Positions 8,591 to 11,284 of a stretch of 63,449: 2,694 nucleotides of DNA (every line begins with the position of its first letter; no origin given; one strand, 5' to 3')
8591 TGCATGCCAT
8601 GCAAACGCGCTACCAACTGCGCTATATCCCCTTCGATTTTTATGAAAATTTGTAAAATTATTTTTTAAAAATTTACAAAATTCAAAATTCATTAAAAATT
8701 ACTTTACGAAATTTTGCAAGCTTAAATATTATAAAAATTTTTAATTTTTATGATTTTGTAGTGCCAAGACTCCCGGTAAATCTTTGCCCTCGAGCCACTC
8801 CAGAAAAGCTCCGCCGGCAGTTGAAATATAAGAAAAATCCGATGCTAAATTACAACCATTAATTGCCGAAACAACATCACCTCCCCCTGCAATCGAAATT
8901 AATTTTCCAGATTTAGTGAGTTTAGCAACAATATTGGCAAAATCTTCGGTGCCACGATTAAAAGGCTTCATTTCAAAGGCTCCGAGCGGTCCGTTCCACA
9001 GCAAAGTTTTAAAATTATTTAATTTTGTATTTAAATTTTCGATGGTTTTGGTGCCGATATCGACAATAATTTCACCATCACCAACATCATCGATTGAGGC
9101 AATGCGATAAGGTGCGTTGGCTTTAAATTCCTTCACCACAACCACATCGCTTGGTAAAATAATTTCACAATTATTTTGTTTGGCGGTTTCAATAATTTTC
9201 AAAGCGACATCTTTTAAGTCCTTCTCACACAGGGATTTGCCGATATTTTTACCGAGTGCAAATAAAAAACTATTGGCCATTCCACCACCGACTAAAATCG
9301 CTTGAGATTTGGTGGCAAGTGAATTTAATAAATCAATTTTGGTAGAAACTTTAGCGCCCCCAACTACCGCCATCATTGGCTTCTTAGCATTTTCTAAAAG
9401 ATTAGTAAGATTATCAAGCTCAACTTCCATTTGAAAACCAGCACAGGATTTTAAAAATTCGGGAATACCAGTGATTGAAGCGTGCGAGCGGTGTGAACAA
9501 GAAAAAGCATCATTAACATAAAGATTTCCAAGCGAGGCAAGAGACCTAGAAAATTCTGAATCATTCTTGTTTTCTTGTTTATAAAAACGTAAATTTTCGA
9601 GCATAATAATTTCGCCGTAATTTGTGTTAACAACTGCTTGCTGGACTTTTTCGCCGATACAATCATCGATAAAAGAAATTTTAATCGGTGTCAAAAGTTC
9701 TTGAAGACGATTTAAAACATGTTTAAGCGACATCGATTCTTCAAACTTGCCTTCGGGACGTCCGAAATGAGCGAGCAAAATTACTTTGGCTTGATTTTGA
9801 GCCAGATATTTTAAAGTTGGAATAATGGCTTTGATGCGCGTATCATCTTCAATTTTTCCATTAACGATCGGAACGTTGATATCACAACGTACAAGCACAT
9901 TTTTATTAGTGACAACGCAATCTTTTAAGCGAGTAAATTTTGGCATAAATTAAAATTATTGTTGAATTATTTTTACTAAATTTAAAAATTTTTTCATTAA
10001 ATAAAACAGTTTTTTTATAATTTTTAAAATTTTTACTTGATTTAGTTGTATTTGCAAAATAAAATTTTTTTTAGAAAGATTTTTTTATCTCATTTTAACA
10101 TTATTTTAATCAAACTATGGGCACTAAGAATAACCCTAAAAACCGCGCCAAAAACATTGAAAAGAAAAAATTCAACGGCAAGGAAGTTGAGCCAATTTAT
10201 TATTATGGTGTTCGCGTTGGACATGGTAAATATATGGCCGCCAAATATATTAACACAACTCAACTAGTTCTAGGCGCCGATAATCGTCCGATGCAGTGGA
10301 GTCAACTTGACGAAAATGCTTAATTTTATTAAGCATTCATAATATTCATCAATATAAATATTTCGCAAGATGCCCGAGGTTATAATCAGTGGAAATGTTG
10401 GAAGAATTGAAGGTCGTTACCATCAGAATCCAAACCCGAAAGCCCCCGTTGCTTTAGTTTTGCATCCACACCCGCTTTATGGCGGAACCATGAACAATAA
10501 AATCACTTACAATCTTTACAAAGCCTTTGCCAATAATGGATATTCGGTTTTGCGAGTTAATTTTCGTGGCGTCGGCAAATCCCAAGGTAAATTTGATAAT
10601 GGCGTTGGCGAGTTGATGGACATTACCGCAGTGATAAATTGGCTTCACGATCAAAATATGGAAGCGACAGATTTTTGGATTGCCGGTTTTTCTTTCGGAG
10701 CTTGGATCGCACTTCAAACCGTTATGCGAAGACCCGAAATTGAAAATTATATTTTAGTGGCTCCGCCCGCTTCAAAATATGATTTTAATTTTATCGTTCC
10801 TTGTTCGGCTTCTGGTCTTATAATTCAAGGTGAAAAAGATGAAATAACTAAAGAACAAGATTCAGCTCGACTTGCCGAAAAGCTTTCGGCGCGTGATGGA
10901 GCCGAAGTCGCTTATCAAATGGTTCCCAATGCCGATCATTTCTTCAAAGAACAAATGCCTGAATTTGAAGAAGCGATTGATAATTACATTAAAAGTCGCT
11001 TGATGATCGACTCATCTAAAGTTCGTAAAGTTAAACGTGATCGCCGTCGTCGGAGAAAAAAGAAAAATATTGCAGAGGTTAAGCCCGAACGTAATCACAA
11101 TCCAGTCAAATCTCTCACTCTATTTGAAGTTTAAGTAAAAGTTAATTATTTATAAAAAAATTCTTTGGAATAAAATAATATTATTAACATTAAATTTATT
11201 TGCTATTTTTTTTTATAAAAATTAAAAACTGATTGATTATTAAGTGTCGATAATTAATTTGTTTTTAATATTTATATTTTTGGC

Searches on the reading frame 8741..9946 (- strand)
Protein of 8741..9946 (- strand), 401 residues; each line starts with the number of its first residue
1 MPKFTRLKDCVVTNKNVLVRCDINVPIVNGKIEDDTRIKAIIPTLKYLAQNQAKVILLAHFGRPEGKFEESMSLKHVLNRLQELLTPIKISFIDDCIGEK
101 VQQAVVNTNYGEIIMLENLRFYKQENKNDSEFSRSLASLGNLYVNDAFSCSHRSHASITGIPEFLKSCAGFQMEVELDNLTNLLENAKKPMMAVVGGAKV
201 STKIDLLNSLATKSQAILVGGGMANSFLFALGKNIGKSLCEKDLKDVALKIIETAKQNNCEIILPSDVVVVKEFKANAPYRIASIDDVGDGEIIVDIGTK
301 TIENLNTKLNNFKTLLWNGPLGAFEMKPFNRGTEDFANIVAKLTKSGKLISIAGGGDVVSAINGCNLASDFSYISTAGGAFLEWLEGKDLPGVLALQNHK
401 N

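Call 26: search_protein_families(library=pfam, max_evalue=0.0001, proteins=[window:8741-9946:-])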
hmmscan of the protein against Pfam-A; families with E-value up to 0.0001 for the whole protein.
window:8741-9946:- (401 aa): 1 family
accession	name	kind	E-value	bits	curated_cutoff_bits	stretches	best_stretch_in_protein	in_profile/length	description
PF00162.24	PGK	-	4.3e-145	483.9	27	1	7-388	1-379/379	Phosphoglycerate kinase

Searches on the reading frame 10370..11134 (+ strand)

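Call 26: search_protein_families(library=pfam, max_evalue=0.0001, proteins=[window:10370-11134:+])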
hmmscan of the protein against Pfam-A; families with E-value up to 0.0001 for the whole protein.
window:10370-11134:+ (254 aa): 8 families
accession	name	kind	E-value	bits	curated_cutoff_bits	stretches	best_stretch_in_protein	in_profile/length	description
PF02129.25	Peptidase_S15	-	6.4e-15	56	23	1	21-180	12-177/262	X-Pro dipeptidyl-peptidase (S15 family)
PF12146.15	Hydrolase_4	-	3.7e-13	49.8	27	1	48-133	22-110/239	Serine aminopeptidase, S33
PF00326.27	Peptidase_S9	-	1.3e-11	44.9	22.6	0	52-124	9-88/213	Prolyl oligopeptidase family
PF00561.26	Abhydrolase_1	-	3.6e-11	43.6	25.8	1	38-138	8-110/245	alpha/beta hydrolase fold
PF01738.24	DLH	-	2.3e-08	34.3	21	1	49-198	33-194/217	Dienelactone hydrolase family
PF20434.5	BD-FAE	-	3e-07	30.6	26.8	0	24-120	12-109/215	BD-FAE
PF12697.13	Abhydrolase_6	-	2.3e-06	28.8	26.3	1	52-134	22-95/217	Alpha/beta hydrolase family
PF20408.4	Abhydrolase_11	-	1.5e-05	25.3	27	1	38-195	12-170/193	Alpha/beta hydrolase domain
